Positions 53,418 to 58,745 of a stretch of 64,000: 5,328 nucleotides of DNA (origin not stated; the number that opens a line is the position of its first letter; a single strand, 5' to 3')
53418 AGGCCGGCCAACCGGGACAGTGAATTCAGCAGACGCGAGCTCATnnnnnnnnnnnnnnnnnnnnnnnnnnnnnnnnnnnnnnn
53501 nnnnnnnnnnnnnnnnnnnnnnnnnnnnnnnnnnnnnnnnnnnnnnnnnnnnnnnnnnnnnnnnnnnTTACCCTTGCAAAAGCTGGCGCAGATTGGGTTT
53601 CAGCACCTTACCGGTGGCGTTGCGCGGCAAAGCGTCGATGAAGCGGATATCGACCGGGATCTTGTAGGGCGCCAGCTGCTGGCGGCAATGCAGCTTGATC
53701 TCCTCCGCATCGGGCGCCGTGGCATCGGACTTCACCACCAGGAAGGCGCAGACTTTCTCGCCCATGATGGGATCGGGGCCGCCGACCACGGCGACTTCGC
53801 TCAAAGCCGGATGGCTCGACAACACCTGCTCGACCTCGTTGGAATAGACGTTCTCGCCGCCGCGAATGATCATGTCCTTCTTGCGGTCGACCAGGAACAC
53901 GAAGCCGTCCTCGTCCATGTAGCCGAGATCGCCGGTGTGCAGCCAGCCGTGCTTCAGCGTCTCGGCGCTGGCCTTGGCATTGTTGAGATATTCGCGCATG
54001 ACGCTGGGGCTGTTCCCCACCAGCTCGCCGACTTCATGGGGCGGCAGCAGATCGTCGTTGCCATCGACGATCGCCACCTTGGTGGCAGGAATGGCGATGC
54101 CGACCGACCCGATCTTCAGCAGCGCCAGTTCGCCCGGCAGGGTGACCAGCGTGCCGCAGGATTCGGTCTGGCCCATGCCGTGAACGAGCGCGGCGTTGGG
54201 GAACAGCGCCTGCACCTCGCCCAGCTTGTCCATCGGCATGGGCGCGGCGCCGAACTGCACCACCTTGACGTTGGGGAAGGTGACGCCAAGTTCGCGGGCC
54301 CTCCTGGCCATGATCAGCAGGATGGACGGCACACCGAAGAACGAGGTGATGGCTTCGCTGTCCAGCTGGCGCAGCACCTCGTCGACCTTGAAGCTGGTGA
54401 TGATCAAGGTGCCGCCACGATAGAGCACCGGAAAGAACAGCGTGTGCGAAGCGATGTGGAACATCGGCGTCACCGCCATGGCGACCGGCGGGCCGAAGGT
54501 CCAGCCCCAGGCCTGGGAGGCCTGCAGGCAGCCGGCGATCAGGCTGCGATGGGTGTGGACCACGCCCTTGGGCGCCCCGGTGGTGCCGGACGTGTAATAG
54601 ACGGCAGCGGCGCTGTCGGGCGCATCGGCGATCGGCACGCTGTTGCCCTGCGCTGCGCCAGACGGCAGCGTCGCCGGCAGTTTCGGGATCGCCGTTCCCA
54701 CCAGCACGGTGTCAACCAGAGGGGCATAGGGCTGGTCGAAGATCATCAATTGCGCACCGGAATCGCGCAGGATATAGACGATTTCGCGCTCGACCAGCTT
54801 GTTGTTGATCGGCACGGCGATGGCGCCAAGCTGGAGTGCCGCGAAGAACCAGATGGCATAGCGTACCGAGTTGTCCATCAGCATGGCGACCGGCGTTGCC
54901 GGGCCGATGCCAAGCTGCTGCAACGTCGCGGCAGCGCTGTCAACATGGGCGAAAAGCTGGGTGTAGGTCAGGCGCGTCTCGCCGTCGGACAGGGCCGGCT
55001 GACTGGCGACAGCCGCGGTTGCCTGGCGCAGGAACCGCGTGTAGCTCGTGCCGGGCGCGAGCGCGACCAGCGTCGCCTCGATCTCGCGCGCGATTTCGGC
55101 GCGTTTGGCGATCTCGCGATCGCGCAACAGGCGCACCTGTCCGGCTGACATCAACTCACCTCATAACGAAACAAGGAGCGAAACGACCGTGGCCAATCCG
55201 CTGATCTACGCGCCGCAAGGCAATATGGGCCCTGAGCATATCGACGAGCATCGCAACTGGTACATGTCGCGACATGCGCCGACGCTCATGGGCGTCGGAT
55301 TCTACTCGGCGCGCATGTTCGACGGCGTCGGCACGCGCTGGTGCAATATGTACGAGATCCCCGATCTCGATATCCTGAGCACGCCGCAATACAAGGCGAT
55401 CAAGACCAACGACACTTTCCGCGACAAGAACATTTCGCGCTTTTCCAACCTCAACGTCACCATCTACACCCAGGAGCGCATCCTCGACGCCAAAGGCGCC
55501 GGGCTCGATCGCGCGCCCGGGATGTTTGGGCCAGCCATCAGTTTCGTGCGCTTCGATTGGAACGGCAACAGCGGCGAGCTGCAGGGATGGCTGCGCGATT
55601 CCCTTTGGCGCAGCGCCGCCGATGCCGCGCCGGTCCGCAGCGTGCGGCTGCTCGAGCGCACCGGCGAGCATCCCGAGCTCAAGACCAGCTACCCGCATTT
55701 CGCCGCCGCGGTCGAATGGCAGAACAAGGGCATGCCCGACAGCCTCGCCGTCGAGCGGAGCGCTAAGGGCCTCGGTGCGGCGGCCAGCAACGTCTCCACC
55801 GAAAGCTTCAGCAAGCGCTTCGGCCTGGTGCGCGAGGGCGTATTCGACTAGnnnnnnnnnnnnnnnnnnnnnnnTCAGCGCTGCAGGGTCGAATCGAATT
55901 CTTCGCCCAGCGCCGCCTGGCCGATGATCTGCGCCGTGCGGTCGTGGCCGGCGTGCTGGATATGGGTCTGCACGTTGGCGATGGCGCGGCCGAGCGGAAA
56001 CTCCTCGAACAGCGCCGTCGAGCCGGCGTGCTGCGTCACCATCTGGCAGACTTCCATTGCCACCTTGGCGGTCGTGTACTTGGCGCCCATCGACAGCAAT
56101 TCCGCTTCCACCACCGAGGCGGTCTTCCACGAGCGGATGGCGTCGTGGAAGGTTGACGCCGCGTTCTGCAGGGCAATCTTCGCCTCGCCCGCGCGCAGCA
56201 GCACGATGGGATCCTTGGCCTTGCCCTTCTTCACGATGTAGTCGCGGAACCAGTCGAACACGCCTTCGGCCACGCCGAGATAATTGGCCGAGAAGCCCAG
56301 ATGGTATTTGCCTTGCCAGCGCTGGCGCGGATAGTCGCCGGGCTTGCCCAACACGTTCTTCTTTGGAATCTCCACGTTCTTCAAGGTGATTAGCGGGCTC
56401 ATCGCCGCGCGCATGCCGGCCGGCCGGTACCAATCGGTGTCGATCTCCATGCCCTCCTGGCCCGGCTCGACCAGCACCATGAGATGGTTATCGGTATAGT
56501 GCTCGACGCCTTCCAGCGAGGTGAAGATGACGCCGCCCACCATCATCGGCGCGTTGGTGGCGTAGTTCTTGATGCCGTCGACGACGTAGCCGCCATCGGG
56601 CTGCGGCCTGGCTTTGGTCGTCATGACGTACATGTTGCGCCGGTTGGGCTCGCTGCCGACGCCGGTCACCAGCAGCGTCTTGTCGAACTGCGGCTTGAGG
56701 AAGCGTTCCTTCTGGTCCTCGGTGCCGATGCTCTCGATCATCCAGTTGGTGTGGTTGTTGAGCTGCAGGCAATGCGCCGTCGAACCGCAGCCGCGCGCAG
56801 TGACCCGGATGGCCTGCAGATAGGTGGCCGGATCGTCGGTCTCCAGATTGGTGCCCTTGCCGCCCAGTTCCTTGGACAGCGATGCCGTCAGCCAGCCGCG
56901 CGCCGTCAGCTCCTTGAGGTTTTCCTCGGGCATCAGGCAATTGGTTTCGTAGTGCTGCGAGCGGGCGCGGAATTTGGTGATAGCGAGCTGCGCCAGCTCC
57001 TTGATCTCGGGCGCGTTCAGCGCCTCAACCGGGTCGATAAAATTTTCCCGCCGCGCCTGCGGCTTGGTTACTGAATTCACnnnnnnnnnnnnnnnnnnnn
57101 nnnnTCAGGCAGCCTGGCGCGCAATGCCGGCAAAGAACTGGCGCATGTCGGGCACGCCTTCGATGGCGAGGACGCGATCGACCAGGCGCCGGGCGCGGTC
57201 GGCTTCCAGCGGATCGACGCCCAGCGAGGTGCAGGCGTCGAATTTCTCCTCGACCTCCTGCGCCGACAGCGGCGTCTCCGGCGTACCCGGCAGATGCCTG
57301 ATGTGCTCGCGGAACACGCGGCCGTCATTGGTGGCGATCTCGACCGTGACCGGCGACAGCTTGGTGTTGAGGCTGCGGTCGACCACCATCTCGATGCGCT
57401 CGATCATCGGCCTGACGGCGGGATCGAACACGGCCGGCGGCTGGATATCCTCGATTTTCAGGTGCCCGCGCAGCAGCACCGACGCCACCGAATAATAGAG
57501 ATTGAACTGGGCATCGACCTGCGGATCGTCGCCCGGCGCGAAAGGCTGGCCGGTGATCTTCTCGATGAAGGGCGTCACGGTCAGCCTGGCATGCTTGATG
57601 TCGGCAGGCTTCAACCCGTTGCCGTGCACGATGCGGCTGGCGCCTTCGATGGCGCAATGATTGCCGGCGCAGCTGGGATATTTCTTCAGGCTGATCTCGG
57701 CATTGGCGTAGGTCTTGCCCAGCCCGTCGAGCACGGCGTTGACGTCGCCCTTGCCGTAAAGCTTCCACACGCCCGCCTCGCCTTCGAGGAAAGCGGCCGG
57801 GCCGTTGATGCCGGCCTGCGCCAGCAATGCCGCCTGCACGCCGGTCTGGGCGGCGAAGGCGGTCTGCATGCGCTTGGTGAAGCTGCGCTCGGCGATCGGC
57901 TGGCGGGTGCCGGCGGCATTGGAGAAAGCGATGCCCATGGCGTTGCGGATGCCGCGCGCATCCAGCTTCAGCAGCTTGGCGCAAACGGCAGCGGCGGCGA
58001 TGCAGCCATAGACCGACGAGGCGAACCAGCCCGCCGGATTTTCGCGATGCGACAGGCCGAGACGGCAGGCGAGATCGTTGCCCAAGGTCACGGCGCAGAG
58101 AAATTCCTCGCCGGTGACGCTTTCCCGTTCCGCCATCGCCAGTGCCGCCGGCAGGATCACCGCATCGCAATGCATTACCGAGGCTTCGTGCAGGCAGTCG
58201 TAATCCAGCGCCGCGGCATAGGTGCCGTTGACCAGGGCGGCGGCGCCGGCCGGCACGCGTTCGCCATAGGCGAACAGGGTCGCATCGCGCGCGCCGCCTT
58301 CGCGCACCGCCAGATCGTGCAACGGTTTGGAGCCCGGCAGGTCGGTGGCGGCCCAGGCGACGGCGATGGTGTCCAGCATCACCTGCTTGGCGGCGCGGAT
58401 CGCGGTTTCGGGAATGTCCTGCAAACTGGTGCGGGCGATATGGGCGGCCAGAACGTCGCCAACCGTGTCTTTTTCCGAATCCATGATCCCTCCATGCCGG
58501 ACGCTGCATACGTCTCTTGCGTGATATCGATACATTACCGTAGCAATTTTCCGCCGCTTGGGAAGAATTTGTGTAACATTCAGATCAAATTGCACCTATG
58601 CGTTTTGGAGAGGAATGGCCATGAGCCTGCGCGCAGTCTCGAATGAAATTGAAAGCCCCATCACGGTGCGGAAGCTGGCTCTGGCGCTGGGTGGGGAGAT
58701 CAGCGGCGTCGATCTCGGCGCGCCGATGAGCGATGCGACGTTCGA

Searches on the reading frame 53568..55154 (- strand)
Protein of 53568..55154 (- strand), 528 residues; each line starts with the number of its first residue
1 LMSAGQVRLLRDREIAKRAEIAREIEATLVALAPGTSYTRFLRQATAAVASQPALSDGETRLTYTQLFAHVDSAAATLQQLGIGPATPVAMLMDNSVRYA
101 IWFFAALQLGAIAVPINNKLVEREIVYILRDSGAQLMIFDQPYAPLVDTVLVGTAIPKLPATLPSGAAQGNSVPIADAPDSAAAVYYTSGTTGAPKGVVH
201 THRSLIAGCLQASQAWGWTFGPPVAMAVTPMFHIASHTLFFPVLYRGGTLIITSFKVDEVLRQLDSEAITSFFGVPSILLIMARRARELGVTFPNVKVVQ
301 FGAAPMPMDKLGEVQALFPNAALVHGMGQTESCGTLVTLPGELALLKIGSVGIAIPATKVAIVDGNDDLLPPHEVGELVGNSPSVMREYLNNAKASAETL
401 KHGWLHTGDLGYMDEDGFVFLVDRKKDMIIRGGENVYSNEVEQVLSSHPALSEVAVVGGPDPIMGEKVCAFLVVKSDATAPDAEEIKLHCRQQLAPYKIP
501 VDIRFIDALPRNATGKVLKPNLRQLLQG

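Call 16: search_protein_families(library=pfam, proteins=[window:53568-55154:-], max_evalue=0.0001)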
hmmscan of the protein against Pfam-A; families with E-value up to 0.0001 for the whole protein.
window:53568-55154:- (528 aa): 2 families
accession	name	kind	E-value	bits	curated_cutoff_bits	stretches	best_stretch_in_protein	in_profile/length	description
PF00501.34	AMP-binding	-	4.4e-78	263.2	29.9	1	47-390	6-384/384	AMP-binding enzyme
PF13193.12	AMP-binding_C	-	2.6e-22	79.9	24.5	1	440-516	1-76/76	AMP-binding enzyme C-terminal domain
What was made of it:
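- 53568..55154 (-): ligase_3: AMP-forming ligase 720 nt downstream of GL1b. Pfam (call 16).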

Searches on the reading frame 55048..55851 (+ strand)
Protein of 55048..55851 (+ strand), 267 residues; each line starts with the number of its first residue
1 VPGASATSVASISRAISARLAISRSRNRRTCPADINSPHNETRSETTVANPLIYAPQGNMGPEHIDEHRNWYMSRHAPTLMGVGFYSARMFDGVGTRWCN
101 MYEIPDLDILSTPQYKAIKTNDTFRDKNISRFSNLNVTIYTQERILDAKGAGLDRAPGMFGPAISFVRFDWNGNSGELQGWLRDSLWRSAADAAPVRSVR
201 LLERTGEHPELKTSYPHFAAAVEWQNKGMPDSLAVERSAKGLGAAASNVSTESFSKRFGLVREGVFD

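Call 16: search_protein_families(library=pfam, proteins=[window:55048-55851:+], max_evalue=0.0001)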
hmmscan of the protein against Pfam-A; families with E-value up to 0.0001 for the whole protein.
window:55048-55851:+ (267 aa): 0 families

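Call 76: search_protein_families(library=pfam, proteins=[window:55195-55851:+], max_evalue=1)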
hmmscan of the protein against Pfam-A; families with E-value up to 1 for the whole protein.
window:55195-55851:+ (218 aa): 0 families
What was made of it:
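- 55195..55851 (+): conserved 218-aa ORF of unknown family between GL1b and ligase_3. No Pfam match (calls 16, 76).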

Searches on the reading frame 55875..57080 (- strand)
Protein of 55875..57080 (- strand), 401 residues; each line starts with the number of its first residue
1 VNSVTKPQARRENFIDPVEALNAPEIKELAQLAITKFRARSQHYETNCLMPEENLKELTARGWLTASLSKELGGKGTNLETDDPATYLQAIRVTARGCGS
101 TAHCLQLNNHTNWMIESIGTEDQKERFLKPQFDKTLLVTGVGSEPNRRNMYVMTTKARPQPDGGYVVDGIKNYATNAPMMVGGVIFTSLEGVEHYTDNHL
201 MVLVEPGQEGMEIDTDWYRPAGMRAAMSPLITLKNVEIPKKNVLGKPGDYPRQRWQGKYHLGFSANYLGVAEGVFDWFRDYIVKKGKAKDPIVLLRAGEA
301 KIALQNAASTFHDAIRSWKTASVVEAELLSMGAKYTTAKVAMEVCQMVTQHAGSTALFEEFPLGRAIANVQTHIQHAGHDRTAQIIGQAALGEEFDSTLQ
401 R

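Call 9: search_protein_families(library=pfam, proteins=[window:55875-57080:-], max_evalue=0.01)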
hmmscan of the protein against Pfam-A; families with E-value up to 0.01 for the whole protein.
window:55875-57080:- (401 aa): 4 families
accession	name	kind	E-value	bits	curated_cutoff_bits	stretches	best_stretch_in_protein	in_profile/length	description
PF02771.21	Acyl-CoA_dh_N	-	3.7e-11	43.8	22.9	1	31-130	13-108/113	Acyl-CoA dehydrogenase, N-terminal domain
PF08028.16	Acyl-CoA_dh_2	-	3.3e-10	40.8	22.7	1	261-380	1-133/134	Acyl-CoA dehydrogenase, C-terminal domain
PF02770.24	Acyl-CoA_dh_M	-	2e-07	31.5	33.3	1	149-236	12-97/97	Acyl-CoA dehydrogenase, middle domain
PF00441.29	Acyl-CoA_dh_1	-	0.00062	20.4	22.4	1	265-373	20-131/150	Acyl-CoA dehydrogenase, C-terminal domain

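Call 10: search_protein_families(library=ncbifam, proteins=[window:55875-57080:-], max_evalue=0.01)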
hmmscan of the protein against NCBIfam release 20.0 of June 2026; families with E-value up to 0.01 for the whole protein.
window:55875-57080:- (401 aa): 12 families
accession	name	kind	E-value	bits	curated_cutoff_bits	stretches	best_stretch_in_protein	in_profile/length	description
NF043015.1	DibenthMonoxDszC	equivalog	2.5e-23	82.5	850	1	55-378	47-391/415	dibenzothiophene monooxygenase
TIGR04022.1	sulfur_SfnB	equivalog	2.2e-21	76.2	430.9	1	28-388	12-377/391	SfnB family sulfur acquisition oxidoreductase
NF042972.1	AcrlCoAredClosAcrC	equivalog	3.6e-18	65.4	640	1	29-369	15-354/378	acryloyl-CoA reductase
NF042439.1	SulpropCoADesulf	equivalog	2.9e-14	52.6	600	1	30-375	5-354/379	3-sulfinopropanoyl-CoA desulfinase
NF043006.1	CyhCrbnylCoADH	equivalog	8.6e-14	51.3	650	1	56-370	42-354/380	cyclohexane-1-carbonyl-CoA dehydrogenase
NF045552.1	GlutCoADH_Des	equivalog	8.9e-12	44.9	470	1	26-380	16-368/387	glutaryl-CoA dehydrogenase Acd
NF045652.1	ProlPCPDhRedW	equivalog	1e-09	37.7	650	1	59-284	41-264/376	L-prolyl-[peptidyl-carrier protein] dehydrogenase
NF053553.1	prodigi_MBC_PigA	equivalog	1.3e-09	37.7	500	1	38-248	25-231/381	prodigiosin MBC biosynthesis dehydrogenase PigA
NF058590.1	AcCoDHFadEBacil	equivalog_domain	6.7e-09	34.8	600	1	56-350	60-344/586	acyl-CoA dehydrogenase FadE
NF045629.1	monooxsub_HsaA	equivalog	1.1e-08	34.3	450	1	34-244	8-197/383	3-hydroxy-9,10-secoandrosta-1,3,5(10)-triene-9,17-dione monooxygenase oxygenase subunit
NF049984.1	Rv1679_FadE16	equivalog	5.6e-08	32.4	600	1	36-367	11-341/371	Rv1679 family acyl-CoA dehydrogenase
NF045920.1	HphnlacHdxOX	equivalog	6.7e-06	25.3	650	0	35-397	10-381/384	p-hydroxyphenylacetate 3-hydroxylase oxygenase component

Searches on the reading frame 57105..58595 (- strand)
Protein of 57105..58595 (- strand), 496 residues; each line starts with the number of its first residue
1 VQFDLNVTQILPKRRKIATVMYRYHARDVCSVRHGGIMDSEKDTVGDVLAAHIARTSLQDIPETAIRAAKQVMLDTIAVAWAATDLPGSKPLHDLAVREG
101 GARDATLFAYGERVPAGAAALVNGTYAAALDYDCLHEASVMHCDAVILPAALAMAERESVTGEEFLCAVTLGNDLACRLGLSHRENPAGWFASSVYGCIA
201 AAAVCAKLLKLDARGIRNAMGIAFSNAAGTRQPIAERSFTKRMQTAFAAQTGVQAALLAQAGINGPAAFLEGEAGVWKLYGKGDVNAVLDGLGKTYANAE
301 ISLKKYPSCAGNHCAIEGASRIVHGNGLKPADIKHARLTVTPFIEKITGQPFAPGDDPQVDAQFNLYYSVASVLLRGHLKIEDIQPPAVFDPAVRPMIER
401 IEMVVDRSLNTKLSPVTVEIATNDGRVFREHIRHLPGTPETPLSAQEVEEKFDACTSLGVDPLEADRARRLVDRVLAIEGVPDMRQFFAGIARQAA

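Call 16: search_protein_families(library=pfam, proteins=[window:57105-58595:-], max_evalue=0.0001)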
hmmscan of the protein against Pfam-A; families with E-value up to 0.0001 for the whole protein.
window:57105-58595:- (496 aa): 2 families
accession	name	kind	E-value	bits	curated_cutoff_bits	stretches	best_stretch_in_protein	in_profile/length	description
PF03972.19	MmgE_PrpD_N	-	2.7e-57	194.2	32.1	1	49-283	3-238/244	MmgE/PrpD N-terminal domain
PF19305.4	MmgE_PrpD_C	-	8.2e-28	97.8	32.1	1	306-472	1-168/173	MmgE/PrpD C-terminal domain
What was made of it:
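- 57105..58595 (-): MmgE/PrpD-family protein upstream of GL1b. Pfam MmgE_PrpD_N and _C (call 16).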

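Call 50: search_protein_families(library=ncbifam, proteins=[window:57105-58595:-], max_evalue=1e-10)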
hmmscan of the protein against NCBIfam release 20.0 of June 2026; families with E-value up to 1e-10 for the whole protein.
window:57105-58595:- (496 aa): 0 families
